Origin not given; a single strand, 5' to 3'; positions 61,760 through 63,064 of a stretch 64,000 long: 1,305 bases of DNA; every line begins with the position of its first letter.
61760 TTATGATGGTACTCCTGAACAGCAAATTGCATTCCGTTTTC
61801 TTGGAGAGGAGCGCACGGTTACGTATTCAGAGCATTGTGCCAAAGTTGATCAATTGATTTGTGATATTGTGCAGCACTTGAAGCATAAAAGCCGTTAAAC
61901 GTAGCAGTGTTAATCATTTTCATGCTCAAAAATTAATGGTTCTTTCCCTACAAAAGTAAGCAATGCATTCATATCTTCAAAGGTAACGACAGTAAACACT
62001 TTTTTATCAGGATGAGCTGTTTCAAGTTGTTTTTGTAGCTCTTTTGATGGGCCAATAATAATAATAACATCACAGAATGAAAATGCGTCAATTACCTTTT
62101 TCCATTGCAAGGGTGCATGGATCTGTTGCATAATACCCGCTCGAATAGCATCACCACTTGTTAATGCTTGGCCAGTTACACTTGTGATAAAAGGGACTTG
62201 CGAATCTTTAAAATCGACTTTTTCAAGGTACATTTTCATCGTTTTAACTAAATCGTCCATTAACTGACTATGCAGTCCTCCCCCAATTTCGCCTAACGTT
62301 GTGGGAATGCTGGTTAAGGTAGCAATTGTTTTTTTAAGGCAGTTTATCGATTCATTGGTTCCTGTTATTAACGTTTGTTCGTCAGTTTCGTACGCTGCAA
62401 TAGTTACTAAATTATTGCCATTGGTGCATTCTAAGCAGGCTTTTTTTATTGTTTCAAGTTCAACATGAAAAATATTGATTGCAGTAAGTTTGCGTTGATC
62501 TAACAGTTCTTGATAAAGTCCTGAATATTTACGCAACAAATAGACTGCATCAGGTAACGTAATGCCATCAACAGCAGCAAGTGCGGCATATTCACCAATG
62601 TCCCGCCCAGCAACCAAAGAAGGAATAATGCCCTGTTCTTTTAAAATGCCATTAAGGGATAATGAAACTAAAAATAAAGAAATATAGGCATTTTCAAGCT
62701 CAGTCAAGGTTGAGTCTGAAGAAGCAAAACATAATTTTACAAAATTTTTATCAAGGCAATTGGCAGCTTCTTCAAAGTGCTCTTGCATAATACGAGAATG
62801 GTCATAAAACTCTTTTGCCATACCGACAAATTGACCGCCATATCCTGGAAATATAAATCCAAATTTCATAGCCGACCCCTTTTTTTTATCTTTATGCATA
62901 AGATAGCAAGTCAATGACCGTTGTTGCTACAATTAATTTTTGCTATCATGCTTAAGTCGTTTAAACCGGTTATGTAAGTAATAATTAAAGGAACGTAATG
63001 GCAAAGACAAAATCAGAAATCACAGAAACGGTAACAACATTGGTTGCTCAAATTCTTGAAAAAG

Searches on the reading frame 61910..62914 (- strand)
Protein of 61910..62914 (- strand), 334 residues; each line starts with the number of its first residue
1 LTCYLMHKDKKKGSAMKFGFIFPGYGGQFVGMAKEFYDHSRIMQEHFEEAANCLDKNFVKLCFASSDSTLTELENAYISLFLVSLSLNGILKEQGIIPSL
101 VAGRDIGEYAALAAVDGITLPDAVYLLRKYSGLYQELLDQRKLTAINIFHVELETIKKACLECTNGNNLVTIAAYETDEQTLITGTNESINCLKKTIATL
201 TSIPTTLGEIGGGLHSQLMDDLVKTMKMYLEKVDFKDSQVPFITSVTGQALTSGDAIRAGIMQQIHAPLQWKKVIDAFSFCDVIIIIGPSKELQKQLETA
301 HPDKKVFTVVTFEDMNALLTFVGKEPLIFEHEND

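Call 105: search_protein_families(library=pfam, proteins=[window:61910-62914:-])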
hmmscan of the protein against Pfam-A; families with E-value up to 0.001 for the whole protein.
window:61910-62914:- (334 aa): 1 family
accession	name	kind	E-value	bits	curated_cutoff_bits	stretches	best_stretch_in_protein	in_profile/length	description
PF00698.26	Acyl_transf_1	-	8.7e-24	85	32.7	1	20-253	2-229/319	Acyl transferase domain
